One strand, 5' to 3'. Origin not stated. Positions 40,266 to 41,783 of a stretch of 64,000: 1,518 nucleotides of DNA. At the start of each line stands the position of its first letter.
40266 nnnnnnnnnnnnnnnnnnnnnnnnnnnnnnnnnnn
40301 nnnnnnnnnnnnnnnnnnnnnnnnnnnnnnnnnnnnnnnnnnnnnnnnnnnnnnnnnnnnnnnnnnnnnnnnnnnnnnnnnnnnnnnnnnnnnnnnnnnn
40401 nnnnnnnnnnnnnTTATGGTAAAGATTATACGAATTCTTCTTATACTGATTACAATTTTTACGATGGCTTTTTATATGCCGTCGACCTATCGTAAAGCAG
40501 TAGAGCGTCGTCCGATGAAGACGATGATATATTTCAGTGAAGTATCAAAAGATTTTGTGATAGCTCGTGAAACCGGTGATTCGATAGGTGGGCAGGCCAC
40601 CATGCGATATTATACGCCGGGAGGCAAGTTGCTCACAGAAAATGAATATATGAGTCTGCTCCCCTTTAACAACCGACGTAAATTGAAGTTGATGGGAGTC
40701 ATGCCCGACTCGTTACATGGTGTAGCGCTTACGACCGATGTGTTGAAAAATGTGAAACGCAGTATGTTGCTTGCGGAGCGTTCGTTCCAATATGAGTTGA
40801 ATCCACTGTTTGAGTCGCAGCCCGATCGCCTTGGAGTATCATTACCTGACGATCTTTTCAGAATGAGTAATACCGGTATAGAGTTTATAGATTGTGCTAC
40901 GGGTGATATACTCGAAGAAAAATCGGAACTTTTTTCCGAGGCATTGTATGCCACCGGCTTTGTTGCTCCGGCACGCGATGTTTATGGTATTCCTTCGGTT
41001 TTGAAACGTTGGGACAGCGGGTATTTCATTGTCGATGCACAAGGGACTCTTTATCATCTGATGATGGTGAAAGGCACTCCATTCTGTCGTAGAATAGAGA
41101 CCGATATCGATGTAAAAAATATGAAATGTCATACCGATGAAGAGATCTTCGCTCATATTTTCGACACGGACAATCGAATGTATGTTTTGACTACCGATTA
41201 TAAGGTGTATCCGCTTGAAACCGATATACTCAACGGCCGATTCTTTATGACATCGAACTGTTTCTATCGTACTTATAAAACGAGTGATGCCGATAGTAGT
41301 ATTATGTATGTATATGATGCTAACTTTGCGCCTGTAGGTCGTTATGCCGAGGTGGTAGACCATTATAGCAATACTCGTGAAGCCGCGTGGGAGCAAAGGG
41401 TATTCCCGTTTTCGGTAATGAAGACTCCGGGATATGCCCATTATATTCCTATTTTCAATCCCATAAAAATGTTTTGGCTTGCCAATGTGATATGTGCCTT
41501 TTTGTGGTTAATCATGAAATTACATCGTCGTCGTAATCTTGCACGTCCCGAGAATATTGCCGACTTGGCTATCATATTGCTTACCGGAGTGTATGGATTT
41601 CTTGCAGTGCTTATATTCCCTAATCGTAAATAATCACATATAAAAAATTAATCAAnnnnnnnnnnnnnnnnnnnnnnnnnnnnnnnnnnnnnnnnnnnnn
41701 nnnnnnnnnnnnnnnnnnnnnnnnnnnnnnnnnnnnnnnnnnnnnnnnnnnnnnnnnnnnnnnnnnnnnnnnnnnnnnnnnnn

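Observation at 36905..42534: Orphan ABC-type machine: one ATPase, then a tandemly duplicated [6-TM permease-like + ~400-aa membrane-anchored unknown protein] pair, then an 8-TM protein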

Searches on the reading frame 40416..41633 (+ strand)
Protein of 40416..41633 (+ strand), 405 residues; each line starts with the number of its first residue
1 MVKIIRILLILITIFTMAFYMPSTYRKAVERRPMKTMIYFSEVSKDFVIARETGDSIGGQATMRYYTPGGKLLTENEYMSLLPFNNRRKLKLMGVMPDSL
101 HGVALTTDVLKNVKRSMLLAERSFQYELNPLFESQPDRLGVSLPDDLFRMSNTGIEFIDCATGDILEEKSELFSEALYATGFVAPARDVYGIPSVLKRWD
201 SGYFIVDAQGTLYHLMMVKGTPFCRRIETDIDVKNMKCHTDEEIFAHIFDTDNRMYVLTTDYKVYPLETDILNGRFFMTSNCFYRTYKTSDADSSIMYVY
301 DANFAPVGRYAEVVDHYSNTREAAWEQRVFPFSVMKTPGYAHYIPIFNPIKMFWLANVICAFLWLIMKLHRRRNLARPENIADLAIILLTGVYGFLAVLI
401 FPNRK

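Call 3: search_protein_families(library=pfam, proteins=[window:40416-41633:+], max_evalue=0.1)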
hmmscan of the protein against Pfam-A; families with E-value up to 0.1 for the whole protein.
window:40416-41633:+ (405 aa): 2 families
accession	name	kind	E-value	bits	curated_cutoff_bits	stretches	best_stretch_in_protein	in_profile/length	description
PF16149.10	DUF4857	-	2.8e-72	243.7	25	1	37-299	1-269/270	Domain of unknown function (DUF4857)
PF10101.14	DUF2339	-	0.045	12.9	33.6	1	336-398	508-560/659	Predicted membrane protein (DUF2339)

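Call 4: search_protein_families(library=ncbifam, proteins=[window:40416-41633:+], max_evalue=0.1)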
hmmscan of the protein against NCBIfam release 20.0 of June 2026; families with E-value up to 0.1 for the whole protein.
window:40416-41633:+ (405 aa): 0 families

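Call 11: find_homologous_proteins(query=window:40416-41633:+)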
Query window:40416-41633:+ (405 aa): 28 proteins with E <= 0.001 among 2729 candidates.
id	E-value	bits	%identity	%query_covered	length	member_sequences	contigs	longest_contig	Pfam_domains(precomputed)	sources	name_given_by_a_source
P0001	3.3e-275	930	100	100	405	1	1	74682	PF16149.11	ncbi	-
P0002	6.9e-216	735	77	100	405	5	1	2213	PF16149.11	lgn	-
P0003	9.9e-190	649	67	100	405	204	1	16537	PF16149.11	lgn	-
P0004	3.9e-189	647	67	100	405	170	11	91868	PF16149.11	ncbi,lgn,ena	-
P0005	1.5e-186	638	66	100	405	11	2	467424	PF16149.11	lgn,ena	-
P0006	2.9e-171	588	67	91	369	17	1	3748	PF16149.11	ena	-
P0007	1.3e-158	546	57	100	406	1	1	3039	PF16149.11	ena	-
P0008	4.2e-154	531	57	100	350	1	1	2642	PF16149.11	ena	-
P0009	1.7e-149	516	54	100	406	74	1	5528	PF16149.11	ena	-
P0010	7.2e-144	498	54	100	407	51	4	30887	PF16149.11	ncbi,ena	-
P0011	3.3e-141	489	69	76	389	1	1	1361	PF16149.11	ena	-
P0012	1.3e-140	487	53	100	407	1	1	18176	PF16149.11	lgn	-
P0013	3.9e-138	479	52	100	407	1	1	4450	PF16149.11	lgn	-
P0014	1.8e-133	463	53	91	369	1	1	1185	PF16149.11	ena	-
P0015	2.8e-127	443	73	66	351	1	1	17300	PF16149.11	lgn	-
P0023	1.8e-50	190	32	100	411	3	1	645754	PF16149.11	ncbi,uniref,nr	ncbi:DUF4857 domain-containing protein [Draconibacterium sp. IB214405]|uniref:DUF4857 domain-contain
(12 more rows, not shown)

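Call 20: search_solved_structures(query=A1, max_evalue=10, show_alignments=2)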
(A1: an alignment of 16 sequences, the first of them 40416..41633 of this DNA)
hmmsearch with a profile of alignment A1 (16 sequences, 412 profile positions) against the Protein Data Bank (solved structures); distinct sequences matched with E-value up to 10: 0.

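Call 21: find_encoding_contigs(protein=P0001, flank=10000, max_places=3)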
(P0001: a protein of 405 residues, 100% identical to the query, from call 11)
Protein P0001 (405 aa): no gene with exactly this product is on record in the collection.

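Call 22: find_encoding_contigs(protein=P0023, flank=10000, max_places=3)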
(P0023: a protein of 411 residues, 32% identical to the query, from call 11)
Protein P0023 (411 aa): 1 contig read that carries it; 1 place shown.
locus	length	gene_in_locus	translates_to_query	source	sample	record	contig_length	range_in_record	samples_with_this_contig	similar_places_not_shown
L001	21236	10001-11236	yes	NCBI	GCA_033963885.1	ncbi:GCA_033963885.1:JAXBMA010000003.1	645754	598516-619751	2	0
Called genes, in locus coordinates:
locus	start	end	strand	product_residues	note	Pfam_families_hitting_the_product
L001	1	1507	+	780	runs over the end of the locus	PF14870:PSII_BNR (faint), PF15902:Sortilin-Vps10 (faint), PF02012:BNR (faint)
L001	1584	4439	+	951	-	PF13620:CarboxypepD_reg, PF13715:CarbopepD_reg_2, PF07715:Plug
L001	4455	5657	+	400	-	PF16215:DUF4876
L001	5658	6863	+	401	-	PF13620:CarboxypepD_reg (weak), PF16215:DUF4876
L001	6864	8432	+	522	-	PF21012:DUF6850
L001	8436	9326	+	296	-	PF02463:SMC_N (faint), PF00005:ABC_tran, PF13304:AAA_21 (weak)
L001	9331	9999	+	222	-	-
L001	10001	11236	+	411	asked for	PF16149:DUF4857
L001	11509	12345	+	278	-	PF06325:PrmA, PF02475:TRM5-TYW2_MTfase (weak), PF05175:MTS, PF03602:Cons_hypoth95 (weak), PF13489:Methyltransf_23 (weak), PF08241:Methyltransf_11 (weak), PF13649:Methyltransf_25, PF13847:Methyltransf_31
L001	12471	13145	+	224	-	PF13091:PLDc_2, PF07894:SACK1 (weak)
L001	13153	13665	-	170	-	PF12850:Metallophos_2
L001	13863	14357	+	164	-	PF00300:His_Phos_1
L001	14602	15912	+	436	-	PF01654:Cyt_bd_oxida_I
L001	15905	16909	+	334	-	PF02322:Cyt_bd_oxida_II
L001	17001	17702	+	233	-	PF20260:PUA_4, PF04452:Methyltrans_RNA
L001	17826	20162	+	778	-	PF00933:Glyco_hydro_3, PF01915:Glyco_hydro_3_C, PF14310:Fn3-like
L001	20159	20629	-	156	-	-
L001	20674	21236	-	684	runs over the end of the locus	PF12833:HTH_18, PF00165:HTH_AraC, PF13424:TPR_12 (faint), PF00515:TPR_1 (faint), PF07719:TPR_2 (faint), PF13181:TPR_8 (faint), PF13428:TPR_14 (faint), PF14559:TPR_19 (faint)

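Call 25: predict_structure(alignment_id=A1)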
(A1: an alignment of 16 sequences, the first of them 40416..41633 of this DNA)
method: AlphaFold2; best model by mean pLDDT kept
length: 405 residues; sequences in the alignment: 16
mean_pLDDT: 84.2   pTM: 0.72
mean pLDDT of the five models: 84.2, 82.4, 78.1, 76.0, 74.6
residues with pLDDT >= 90: 158; 70-90: 202; 50-70: 39; < 50: 6
segments of 3 or more residues with pLDDT < 50: 340-342
pLDDT, mean of each block of 10 residues (from residue 1): 87 90 79 81 92 74 90 93 88 89 81 66 65 80 90 92 95 96 92 83 92 93 95 87 85 89 90 77 86 86 91 77 80 63 52 81 88 79 88 91 73
secondary structure, 60 per line:
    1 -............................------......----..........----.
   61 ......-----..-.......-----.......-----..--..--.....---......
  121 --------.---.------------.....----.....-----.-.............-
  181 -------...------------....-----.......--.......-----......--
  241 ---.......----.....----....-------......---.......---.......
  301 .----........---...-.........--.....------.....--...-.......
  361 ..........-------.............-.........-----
elements in order: H2-29 E36-41 E46-55 E60-66 H75-81 H87-93 H107-111 E115-120 E146-150 E155-159 H167-179 E188-190 E203-206 E212-218 E221-227 E233-238 E244-250 E255-259 E264-267 E275-280 E284-290 E294-301 E306-313 H321-329 E332-336 E343-347 H354-370 H378-390 H392-400

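Call 26: search_protein_representatives(alignment_id=A1)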
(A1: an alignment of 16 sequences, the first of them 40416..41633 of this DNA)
Query: 16 sequences, 412 profile positions. Proteins with E-value up to 0.001 (for the whole library): 718; up to 1e-10: 581; up to 1e-30: 432. The best 150 are listed.
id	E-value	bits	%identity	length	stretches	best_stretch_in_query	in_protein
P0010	5.0e-183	625.0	-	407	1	1-411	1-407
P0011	2.0e-142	491.3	-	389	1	2-314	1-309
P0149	9.2e-138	475.9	-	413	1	1-408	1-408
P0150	1.1e-136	472.4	-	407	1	1-409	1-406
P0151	6.4e-133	460.0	-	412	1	2-411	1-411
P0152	7.4e-129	446.6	-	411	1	1-411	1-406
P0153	4.4e-128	444.0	-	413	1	1-406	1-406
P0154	6.7e-127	440.2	-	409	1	1-409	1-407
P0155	8.9e-126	436.5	-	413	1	1-408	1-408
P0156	7.6e-125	433.4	-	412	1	1-409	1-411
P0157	2.0e-124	432.0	-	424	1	2-410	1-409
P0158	2.6e-124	431.7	-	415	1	1-407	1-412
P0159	3.1e-123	428.1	-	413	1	1-408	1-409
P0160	1.4e-122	426.0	-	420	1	1-406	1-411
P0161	3.2e-121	421.5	-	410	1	2-408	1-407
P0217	2.2e-91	323.1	-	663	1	4-406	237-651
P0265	2.4e-79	283.5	-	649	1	12-406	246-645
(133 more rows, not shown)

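Call 31: fold_search(model_id=the predicted structure, library=pdb)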
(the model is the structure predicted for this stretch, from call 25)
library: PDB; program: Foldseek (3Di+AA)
matches with E <= 10: 1076; with E <= 0.001: 18
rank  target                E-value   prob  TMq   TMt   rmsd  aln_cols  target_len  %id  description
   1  8dit_C                2.1e-05  1.00  0.25  0.15  19.6       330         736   11  Cryo-EM structure of a HOPS core complex containing Vps33, Vps16, and Vps18 (released 2022-08-31)
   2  5m11                  7.0e-05  1.00  0.22  0.13  18.1       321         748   12  Structural and functional probing of PorZ, an essential bacterial surface component of the type-IX secretion system of h (released 2016-11-09)
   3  5mzh_A                9.2e-05  1.00  0.24  0.24  15.3       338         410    8  Crystal structure of ODA16 from Chlamydomonas reinhardtii (released 2017-03-22)
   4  9fqr_H8               2.3e-04  0.97  0.18  0.06  28.0       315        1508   11  96-nm repeat of axonemal doublet microtubules from bovine sperm (released 2025-03-26)
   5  6zqa_UL               2.6e-04  0.75  0.18  0.10  28.7       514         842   10  Cryo-EM structure of the 90S pre-ribosome from Saccharomyces cerevisiae, state A (Poly-Ala) (released 2020-09-23)
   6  6ven_L                3.3e-04  1.00  0.25  0.31  19.7       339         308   12  Yeast COMPASS in complex with a ubiquitinated nucleosome (released 2020-01-15)
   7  8cuk_A                3.6e-04  0.91  0.17  0.19  15.1       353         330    8  X-ray Structure of the WD40 domain of HOPS subunit Vps11 from Yeast (released 2022-05-25)
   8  6wnx_D                4.5e-04  0.98  0.21  0.21  19.3       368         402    8  FBXW11-SKP1 in complex with a pSer33/pSer37 Beta-Catenin peptide (released 2020-05-06)
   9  6wnx_A                4.8e-04  0.99  0.20  0.20  12.4       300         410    8  FBXW11-SKP1 in complex with a pSer33/pSer37 Beta-Catenin peptide (released 2020-05-06)
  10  8suc                  4.8e-04  0.99  0.25  0.32  19.8       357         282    9  NHL-2 NHL domain (released 2024-05-08)
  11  7mq8_LT               5.4e-04  0.99  0.24  0.12  17.8       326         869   12  Cryo-EM structure of the human SSU processome, state pre-A1 (released 2021-09-22)
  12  6wnx_G                6.0e-04  0.96  0.21  0.21  22.4       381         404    9  FBXW11-SKP1 in complex with a pSer33/pSer37 Beta-Catenin peptide (released 2020-05-06)
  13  5wlc_LO               6.3e-04  0.99  0.26  0.15  13.9       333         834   13  The complete structure of the small subunit processome (released 2017-09-27)
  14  3c75_H                6.3e-04  0.99  0.24  0.25  18.9       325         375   11  Paracoccus versutus methylamine dehydrogenase in complex with amicyanin (released 2008-12-30)
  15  4zb4_A                6.3e-04  0.90  0.22  0.24  20.1       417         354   10  Spliceosome component (released 2016-09-14)
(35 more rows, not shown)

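Call 70: find_encoding_contigs(protein=P0217, flank=8000, max_places=2)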
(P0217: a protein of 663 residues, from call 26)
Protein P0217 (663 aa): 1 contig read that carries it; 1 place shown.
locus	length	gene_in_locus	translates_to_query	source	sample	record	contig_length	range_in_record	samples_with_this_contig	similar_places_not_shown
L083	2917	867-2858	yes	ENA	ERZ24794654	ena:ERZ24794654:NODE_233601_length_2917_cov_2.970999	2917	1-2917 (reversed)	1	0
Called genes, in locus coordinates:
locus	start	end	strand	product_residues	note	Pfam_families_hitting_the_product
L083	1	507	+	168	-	?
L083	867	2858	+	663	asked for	PF16149:DUF4857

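Call 71: find_encoding_contigs(protein=P0265, flank=10000, max_places=2)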
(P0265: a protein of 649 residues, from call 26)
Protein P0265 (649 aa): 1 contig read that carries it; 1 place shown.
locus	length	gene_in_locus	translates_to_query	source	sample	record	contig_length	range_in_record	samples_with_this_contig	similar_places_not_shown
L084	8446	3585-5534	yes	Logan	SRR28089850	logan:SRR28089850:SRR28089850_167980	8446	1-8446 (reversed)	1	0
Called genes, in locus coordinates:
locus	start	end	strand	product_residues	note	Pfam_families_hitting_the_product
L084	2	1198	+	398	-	?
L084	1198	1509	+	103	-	-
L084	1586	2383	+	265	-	PF10670:DUF4198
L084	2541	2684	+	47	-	-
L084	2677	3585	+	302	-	PF00005:ABC_tran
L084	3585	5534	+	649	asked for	PF16149:DUF4857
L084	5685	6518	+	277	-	PF00459:Inositol_P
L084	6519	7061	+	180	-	PF13555:AAA_29 (weak), PF01583:APS_kinase, PF13238:AAA_18 (weak)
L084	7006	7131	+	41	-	-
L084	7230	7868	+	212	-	PF09834:DUF2061 (weak), PF01583:APS_kinase, PF08433:KTI12, PF13671:AAA_33 (weak)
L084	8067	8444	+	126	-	?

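Call 72: search_protein_families(library=pfam, proteins=[L084:2-1198:+, L084:1198-1509:+, L084:1586-2383:+, L084:2677-3585:+, L083:1-507:+], max_evalue=0.01)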
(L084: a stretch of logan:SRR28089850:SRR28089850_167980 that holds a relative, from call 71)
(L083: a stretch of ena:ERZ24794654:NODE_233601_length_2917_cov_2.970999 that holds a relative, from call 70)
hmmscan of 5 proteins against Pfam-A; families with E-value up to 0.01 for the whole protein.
L084:2-1198:+ (398 aa): 2 families
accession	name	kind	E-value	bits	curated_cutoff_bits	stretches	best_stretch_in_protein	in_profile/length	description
PF07664.17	FeoB_C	-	6.7e-15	55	26.6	1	33-86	1-54/54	Ferrous iron transport protein B C terminus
PF07670.19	Gate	-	2.7e-09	37.8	29.6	1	228-324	20-103/104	Nucleoside recognition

L084:1198-1509:+ (103 aa): 0 families

L084:1586-2383:+ (265 aa): 1 family
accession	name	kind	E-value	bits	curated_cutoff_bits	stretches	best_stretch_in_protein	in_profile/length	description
PF10670.15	DUF4198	-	7.9e-52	176.9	34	1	18-239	1-207/209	Domain of unknown function (DUF4198)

L084:2677-3585:+ (302 aa): 5 families
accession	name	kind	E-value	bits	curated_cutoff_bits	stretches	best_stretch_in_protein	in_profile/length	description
PF00005.33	ABC_tran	-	2.2e-21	77.3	25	1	24-159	2-134/137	ABC transporter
PF13304.12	AAA_21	-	3.4e-05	24.5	27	0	35-53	1-19/304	AAA domain, putative AbiEii toxin, Type IV TA system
PF02463.25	SMC_N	-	0.0002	21.3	40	0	133-197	136-205/220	RecF/RecN/SMC N terminal domain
PF03193.22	RsgA_GTPase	-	0.0011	19.2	30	1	9-55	83-128/174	RsgA GTPase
PF13476.12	AAA_23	-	0.0032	18.6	27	1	22-53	9-39/201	AAA domain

L083:1-507:+ (168 aa): 0 families

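Call 80: search_protein_families(library=padloc, proteins=[window:40416-41633:+], max_evalue=0.001)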
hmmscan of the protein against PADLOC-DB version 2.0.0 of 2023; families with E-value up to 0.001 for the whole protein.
window:40416-41633:+ (405 aa): 0 families
